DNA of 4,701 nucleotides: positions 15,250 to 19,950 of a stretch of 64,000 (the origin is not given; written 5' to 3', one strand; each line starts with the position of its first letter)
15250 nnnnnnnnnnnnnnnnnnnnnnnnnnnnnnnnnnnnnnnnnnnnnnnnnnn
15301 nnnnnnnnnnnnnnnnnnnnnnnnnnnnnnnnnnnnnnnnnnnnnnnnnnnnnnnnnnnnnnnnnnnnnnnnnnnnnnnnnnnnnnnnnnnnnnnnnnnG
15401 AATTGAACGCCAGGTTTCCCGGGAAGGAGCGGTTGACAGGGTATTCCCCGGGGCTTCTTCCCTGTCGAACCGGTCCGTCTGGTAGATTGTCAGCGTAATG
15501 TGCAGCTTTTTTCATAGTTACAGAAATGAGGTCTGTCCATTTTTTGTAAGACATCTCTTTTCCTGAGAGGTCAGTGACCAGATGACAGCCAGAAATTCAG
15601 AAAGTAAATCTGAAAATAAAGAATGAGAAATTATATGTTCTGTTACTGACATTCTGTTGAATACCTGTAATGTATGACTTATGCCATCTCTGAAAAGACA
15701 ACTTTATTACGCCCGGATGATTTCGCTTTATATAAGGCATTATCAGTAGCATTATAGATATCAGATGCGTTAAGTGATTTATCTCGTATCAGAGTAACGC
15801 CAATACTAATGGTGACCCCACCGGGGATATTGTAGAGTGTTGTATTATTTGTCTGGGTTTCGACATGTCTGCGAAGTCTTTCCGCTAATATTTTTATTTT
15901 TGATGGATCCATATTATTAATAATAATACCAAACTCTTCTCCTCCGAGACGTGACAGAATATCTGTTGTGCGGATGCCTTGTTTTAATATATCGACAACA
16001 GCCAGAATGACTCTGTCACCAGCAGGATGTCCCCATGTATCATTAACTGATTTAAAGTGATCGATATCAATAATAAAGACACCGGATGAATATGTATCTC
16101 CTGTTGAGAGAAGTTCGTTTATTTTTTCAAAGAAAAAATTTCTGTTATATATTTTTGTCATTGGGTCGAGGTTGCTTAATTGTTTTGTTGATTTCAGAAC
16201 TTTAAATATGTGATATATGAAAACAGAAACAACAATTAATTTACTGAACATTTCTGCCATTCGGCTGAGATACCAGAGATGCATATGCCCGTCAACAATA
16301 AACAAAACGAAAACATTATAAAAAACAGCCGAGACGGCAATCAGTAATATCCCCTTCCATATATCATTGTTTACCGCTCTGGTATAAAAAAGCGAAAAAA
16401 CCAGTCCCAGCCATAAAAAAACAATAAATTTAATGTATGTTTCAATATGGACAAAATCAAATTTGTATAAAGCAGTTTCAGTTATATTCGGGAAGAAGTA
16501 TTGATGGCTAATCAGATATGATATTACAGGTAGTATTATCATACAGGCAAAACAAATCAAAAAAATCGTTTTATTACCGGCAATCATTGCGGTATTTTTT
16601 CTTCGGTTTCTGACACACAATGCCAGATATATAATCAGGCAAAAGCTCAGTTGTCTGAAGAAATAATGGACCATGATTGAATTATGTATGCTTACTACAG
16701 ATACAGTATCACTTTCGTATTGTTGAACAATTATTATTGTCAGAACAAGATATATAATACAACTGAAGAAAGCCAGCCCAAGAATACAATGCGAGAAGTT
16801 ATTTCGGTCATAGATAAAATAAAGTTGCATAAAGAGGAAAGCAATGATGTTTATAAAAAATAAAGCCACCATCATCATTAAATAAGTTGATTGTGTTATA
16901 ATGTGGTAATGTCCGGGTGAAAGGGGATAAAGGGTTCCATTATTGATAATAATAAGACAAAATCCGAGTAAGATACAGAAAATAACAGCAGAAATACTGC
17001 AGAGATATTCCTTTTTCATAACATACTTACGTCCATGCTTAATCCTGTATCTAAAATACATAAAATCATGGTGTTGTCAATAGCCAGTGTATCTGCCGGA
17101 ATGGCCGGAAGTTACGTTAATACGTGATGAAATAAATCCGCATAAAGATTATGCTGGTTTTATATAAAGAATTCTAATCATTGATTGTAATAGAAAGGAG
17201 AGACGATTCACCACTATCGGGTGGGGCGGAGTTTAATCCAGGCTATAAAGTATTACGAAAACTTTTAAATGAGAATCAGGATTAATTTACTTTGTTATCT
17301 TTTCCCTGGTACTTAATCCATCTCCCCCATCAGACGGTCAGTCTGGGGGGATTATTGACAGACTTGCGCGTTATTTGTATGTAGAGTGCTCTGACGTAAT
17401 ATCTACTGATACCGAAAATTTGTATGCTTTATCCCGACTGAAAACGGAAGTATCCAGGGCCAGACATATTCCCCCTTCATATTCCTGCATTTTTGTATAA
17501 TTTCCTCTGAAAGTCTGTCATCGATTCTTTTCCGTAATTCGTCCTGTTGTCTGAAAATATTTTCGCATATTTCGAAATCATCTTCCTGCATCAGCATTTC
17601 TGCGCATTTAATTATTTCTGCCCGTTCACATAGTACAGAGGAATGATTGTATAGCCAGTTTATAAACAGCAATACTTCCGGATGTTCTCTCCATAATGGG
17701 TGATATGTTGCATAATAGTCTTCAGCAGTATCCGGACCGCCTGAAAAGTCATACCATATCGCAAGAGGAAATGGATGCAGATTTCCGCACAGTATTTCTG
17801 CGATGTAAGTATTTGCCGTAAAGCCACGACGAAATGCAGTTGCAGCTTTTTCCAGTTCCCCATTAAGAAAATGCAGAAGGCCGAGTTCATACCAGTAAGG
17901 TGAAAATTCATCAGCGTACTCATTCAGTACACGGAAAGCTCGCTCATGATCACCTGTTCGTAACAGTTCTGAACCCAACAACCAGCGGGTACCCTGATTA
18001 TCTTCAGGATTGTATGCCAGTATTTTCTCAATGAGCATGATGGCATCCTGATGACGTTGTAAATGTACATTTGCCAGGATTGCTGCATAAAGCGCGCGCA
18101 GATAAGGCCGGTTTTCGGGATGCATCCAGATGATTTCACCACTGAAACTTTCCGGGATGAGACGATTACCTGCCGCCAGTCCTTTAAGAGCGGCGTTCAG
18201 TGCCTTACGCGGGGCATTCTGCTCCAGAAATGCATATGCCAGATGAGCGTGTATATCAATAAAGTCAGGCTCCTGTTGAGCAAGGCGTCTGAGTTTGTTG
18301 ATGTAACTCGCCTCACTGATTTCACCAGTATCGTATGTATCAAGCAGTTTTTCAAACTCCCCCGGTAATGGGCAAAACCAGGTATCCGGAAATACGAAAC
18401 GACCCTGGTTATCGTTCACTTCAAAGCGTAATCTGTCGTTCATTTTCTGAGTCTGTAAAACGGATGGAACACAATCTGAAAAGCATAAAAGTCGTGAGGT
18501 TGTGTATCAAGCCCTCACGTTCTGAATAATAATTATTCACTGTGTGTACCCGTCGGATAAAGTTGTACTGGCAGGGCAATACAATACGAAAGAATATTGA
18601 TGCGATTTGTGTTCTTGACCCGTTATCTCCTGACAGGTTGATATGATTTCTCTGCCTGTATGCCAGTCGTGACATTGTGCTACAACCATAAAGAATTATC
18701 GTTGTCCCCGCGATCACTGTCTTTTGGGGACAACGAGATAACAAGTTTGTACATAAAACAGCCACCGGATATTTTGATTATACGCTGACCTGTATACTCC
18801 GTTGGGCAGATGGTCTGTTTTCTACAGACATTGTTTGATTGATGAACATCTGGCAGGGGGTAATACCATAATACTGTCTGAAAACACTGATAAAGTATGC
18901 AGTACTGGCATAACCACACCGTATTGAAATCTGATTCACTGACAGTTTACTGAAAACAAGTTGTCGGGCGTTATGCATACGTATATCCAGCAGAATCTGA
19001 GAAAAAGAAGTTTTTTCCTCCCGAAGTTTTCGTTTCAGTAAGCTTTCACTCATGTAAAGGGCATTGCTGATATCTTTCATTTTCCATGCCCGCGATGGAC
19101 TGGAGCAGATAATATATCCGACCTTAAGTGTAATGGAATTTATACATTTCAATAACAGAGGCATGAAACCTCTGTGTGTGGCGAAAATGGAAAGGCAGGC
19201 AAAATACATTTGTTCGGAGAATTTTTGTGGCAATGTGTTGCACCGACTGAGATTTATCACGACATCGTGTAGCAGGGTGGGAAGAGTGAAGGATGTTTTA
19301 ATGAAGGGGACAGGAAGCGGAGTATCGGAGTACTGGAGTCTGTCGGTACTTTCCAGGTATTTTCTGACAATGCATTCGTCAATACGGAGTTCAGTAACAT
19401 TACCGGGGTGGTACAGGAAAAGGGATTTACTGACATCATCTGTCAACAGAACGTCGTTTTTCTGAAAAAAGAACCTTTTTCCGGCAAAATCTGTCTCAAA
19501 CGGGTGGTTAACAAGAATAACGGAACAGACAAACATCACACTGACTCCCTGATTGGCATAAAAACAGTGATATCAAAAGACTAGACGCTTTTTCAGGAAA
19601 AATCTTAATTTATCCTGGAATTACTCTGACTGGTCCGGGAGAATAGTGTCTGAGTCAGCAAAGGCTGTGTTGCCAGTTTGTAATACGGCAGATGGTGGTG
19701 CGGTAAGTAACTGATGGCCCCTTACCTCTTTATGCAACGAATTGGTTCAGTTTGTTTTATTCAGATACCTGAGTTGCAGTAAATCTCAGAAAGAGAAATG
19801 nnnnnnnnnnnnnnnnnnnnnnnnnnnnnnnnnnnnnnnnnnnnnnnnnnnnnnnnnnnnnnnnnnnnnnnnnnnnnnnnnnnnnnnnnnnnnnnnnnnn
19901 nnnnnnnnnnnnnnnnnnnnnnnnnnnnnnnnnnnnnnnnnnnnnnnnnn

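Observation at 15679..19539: c-di-GMP signalling and regulatory cluster on the island next to the integrase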

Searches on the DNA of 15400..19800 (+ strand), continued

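Call 39: get_annotated_region(hit=H38, flank=8000)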
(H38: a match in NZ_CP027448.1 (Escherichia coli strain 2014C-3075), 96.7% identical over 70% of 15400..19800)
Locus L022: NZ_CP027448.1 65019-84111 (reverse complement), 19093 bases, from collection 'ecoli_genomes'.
description: Escherichia coli strain 2014C-3075 plasmid unnamed, complete sequence
organism: Escherichia coli strain 2014C-3075 (NCBI taxid 562)
replicon: plasmid unnamed; assembly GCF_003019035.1
host: Homo sapiens; source: stool; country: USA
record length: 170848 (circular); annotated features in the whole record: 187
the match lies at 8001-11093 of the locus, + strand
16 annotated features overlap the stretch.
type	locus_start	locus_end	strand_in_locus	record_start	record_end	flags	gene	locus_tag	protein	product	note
CDS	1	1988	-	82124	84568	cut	faeD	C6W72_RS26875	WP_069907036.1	F4 (K88) fimbrial usher FaeD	-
CDS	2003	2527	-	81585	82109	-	-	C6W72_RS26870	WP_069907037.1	fimbrial protein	-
CDS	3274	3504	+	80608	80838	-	-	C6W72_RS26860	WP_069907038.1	hypothetical protein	-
CDS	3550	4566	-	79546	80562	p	-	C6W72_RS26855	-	IS110 family transposase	frameshifted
CDS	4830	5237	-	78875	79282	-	-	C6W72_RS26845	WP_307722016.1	CfaE/CblD family pilus tip adhesin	-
CDS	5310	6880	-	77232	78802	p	-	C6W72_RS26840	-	IS66-like element ISCro1 family transposase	frameshifted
CDS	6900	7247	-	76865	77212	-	tnpB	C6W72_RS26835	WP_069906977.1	IS66 family insertion sequence element accessory protein TnpB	TnpB, as the term is used for proteins encoded by IS66 family insertion elements, is considered an accessory protein, ...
CDS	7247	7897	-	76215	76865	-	tnpA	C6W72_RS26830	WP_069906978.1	IS66-like element accessory protein TnpA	-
CDS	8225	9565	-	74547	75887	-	-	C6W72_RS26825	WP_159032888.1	sensor domain-containing diguanylate cyclase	-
CDS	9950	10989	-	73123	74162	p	-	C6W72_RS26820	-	tetratricopeptide repeat protein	frameshifted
CDS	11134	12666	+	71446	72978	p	-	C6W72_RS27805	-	IS3 family transposase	frameshifted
CDS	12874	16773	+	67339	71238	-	-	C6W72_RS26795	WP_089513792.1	S6 family peptidase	-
CDS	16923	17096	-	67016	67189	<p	-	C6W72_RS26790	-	anaerobic sulfite reductase subunit C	incomplete; partial in the middle of a contig; missing N-terminus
CDS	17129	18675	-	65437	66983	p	tnpC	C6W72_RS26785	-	IS66 family transposase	frameshifted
CDS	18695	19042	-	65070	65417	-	tnpB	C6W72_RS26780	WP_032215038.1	IS66 family insertion sequence element accessory protein TnpB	TnpB, as the term is used for proteins encoded by IS66 family insertion elements, is considered an accessory protein, ...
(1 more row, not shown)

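Call 42: search_dna_similar(query=window:18778-19539:+, collection=ecoli_genomes, mode=distant, max_rows=40, rows=spread)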
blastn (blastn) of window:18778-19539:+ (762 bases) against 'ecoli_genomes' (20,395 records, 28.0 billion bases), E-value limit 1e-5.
Records with a match: 1392; places in all: 1421; records where one place covers at least 80% of the query: 108.
Genomes with a match: 1391 of 5426; with a place that covers at least 80% of the query: 108. Places per genome that has any: lowest 1, median 1, highest 4. On chromosomes: 1415 places; on plasmids: 6.
Best place of each record, by identity: >=99% 10; 95-99% 2; 80-90% 94; 60-80% 1286.
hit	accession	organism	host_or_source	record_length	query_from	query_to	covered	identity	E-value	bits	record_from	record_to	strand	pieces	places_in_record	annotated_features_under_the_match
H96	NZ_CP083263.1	Escherichia coli strain JNU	Environmental waters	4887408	1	762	100%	99.9%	0e+0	1370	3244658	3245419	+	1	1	helix-turn-helix domain-containing protein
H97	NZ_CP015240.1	Escherichia coli strain 2011C-3911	Homo sapiens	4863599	59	762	92%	82.0%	0e+0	698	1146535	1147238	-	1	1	AraC family transcriptional regulator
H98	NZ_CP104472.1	Escherichia coli strain UC4224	cheese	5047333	59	762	92%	81.8%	0e+0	693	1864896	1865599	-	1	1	hypothetical protein | helix-turn-helix transcriptional regulator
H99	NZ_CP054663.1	Escherichia coli strain IGC_RcoliRes_1.1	Mus musculus (G2 mouse)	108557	61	762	92%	78.8%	1e-162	582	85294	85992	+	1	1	AraC family transcriptional regulator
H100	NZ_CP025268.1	Escherichia coli str. K-12 substr. MG1655 strain K-12 ...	Homo sapiens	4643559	113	450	44%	64.9%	7e-8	69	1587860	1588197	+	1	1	ydeO: acid stress response transcriptional regulator YdeO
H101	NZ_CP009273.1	Escherichia coli BW25113 strain K-12 substr. BW25113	B. L. Wanner laboratory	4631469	113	450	44%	64.9%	7e-8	69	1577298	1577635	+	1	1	ydeO: acid stress response transcriptional regulator YdeO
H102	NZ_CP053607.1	Escherichia coli strain NEB5-alpha_F'Iq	not applicable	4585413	113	450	44%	64.9%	7e-8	69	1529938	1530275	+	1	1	ydeO: acid stress response transcriptional regulator YdeO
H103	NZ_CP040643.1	Escherichia coli strain BE104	not applicable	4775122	113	450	44%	64.9%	7e-8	69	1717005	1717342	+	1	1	ydeO: acid stress response transcriptional regulator YdeO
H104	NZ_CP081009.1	Escherichia coli strain Stbl4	-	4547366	113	450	44%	64.9%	7e-8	69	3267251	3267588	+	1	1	ydeO: acid stress response transcriptional regulator YdeO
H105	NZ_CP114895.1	Escherichia coli strain CM56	not applicable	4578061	113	450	44%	64.9%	7e-8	69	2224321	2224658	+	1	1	ydeO: acid stress response transcriptional regulator YdeO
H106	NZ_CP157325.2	Escherichia coli strain J53-KPC_Vir-TC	Homo sapiens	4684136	113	450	44%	64.9%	7e-8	69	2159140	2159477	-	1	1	ydeO: acid stress response transcriptional regulator YdeO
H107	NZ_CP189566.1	Escherichia coli strain EPI300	lab culture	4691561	113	450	44%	64.9%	7e-8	69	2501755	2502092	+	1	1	ydeO: acid stress response transcriptional regulator YdeO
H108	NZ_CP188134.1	Escherichia coli strain TUM22765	Laboratory developed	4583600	113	450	44%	64.9%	7e-8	69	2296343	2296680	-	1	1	ydeO: acid stress response transcriptional regulator YdeO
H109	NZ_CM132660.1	Escherichia coli strain C600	lab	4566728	113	450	44%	64.9%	7e-8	69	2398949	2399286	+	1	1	ydeO: acid stress response transcriptional regulator YdeO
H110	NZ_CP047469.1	Escherichia coli strain DY612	pig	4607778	113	311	26%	68.5%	2e-8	71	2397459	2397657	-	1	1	ydeO: acid stress response transcriptional regulator YdeO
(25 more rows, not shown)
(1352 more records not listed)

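Call 44: get_annotated_region(hit=H97, flank=8000)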
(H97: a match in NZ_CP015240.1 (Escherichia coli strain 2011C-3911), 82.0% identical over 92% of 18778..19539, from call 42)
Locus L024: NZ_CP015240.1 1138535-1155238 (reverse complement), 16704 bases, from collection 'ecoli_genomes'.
description: Escherichia coli strain 2011C-3911 chromosome, complete genome
organism: Escherichia coli strain 2011C-3911 (NCBI taxid 562)
replicon: chromosome; assembly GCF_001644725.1
host: Homo sapiens; source: stool; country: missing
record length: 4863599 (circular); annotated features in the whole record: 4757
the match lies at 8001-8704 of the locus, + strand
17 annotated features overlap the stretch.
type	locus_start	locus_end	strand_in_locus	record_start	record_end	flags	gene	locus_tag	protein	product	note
CDS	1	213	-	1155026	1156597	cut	-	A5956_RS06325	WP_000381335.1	IS66-like element ISCro1 family transposase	-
CDS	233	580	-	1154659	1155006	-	tnpB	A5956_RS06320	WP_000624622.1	IS66 family insertion sequence element accessory protein TnpB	TnpB, as the term is used for proteins encoded by IS66 family insertion elements, is considered an accessory protein, ...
CDS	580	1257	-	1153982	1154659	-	tnpA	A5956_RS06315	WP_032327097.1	IS66-like element accessory protein TnpA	-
CDS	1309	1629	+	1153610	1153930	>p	-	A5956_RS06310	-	IS66 family transposase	incomplete; partial in the middle of a contig; missing N-terminus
CDS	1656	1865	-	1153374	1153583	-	-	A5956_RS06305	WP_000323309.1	hypothetical protein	-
CDS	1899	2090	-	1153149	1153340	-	-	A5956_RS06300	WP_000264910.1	hypothetical protein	-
CDS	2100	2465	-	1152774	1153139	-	-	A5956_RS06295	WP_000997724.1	hypothetical protein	-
CDS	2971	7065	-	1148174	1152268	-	-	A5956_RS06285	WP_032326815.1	autotransporter outer membrane beta-barrel domain-containing protein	-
CDS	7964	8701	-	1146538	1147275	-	-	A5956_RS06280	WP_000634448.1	AraC family transcriptional regulator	-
CDS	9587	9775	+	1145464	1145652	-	-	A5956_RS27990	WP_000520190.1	DUF1187 family protein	-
CDS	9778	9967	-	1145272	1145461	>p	tnpB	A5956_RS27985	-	IS66 family insertion sequence element accessory protein TnpB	TnpB, as the term is used for proteins encoded by IS66 family insertion elements, is considered an accessory protein, ...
CDS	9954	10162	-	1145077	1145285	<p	-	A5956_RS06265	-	IS66 family insertion sequence element accessory protein TnpB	frameshifted; incomplete; partial in the middle of a contig; missing N-terminus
CDS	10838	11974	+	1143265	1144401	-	-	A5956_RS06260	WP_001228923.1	porin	-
CDS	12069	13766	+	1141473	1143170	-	-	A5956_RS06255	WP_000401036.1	sulfatase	-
CDS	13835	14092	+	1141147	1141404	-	-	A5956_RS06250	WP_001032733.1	hypothetical protein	-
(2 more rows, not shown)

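Call 45: get_annotated_region(hit=H99, flank=7000)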
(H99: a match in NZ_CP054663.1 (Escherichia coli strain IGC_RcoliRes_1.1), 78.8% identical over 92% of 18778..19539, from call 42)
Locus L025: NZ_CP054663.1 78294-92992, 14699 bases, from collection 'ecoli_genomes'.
description: Escherichia coli strain IGC_RcoliRes_1.1 plasmid unnamed1, complete sequence
organism: Escherichia coli strain IGC_RcoliRes_1.1 (NCBI taxid 562)
replicon: plasmid unnamed1; assembly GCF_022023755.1
host: Mus musculus (G2 mouse); source: not applicable; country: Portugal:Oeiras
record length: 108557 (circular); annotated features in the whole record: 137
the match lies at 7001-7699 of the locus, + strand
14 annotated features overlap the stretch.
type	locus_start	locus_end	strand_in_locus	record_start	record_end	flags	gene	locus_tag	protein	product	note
CDS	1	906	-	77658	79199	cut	istA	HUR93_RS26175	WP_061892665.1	IS21-like element ISEc12 family transposase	-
CDS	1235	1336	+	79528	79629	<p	-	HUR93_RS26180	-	type II toxin-antitoxin system RelE/ParE family toxin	incomplete; partial in the middle of a contig; missing N-terminus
CDS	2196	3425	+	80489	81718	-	-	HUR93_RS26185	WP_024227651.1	autotransporter strand-loop-strand O-heptosyltransferase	-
CDS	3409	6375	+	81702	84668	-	-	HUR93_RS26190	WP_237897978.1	autotransporter outer membrane beta-barrel domain-containing protein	-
CDS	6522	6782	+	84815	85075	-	-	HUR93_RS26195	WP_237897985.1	helix-turn-helix domain-containing protein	-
CDS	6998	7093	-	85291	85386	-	-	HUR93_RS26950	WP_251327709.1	AraC family transcriptional regulator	-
CDS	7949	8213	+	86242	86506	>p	-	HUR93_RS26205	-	transposase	frameshifted; incomplete; partial in the middle of a contig; missing C-terminus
CDS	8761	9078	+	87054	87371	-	-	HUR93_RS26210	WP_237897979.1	adhesin biosynthesis transcription regulatory family protein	-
CDS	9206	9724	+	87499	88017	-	-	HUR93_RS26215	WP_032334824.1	fimbrial protein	-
CDS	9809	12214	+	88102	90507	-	pefC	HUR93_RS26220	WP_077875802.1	PefC/AfrB family outer membrane usher protein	-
CDS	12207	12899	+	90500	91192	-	-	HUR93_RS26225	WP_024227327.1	fimbrial chaperone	-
CDS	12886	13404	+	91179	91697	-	-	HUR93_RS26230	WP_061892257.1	fimbrial protein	-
CDS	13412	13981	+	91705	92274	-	-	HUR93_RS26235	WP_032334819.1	hypothetical protein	-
CDS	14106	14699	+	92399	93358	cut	-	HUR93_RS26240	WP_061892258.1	hypothetical protein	-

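Call 53: get_annotated_region(hit=H33, flank=16000)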
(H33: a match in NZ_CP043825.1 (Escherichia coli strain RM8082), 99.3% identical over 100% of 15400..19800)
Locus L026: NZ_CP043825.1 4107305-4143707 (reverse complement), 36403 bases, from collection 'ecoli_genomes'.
description: Escherichia coli strain RM8082 chromosome, complete genome
organism: Escherichia coli strain RM8082 (NCBI taxid 562)
replicon: chromosome; assembly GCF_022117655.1
host: Cattle; source: feces; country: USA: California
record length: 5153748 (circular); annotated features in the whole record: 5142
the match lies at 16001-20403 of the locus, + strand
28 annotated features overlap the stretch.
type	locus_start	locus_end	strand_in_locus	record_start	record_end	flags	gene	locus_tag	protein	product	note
CDS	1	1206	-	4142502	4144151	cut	dptF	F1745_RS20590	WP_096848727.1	DNA phosphorothioation-dependent restriction protein DptF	-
CDS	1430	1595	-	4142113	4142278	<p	-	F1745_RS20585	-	integrase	frameshifted; incomplete; partial in the middle of a contig; missing N-terminus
CDS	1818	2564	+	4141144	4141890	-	tia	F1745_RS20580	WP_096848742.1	invasion outer membrane protein Tia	-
CDS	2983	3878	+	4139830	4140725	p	-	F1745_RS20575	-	helix-turn-helix transcriptional regulator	frameshifted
CDS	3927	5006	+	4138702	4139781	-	-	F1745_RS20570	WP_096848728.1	chemotaxis protein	-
CDS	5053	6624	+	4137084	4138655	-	-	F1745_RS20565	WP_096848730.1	cobalamin adenosyltransferase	-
CDS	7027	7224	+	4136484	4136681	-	-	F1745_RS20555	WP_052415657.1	hypothetical protein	-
CDS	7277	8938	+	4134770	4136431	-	-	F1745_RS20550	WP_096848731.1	phosphoethanolamine transferase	-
CDS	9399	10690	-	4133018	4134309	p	-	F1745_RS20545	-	MFS transporter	frameshifted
CDS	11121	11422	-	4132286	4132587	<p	-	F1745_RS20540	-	integrase core domain-containing protein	frameshifted; incomplete; partial in the middle of a contig; missing N-terminus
CDS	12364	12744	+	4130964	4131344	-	tnpA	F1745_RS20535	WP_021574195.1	IS66-like element accessory protein TnpA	-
CDS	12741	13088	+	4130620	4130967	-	tnpB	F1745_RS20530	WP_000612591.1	IS66 family insertion sequence element accessory protein TnpB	TnpB, as the term is used for proteins encoded by IS66 family insertion elements, is considered an accessory protein, ...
CDS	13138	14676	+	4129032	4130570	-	-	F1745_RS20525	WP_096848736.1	IS66-like element ISEc8 family transposase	-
CDS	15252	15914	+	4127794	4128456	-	-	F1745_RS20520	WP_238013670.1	EcsC family protein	-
CDS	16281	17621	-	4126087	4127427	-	-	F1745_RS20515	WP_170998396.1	sensor domain-containing diguanylate cyclase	-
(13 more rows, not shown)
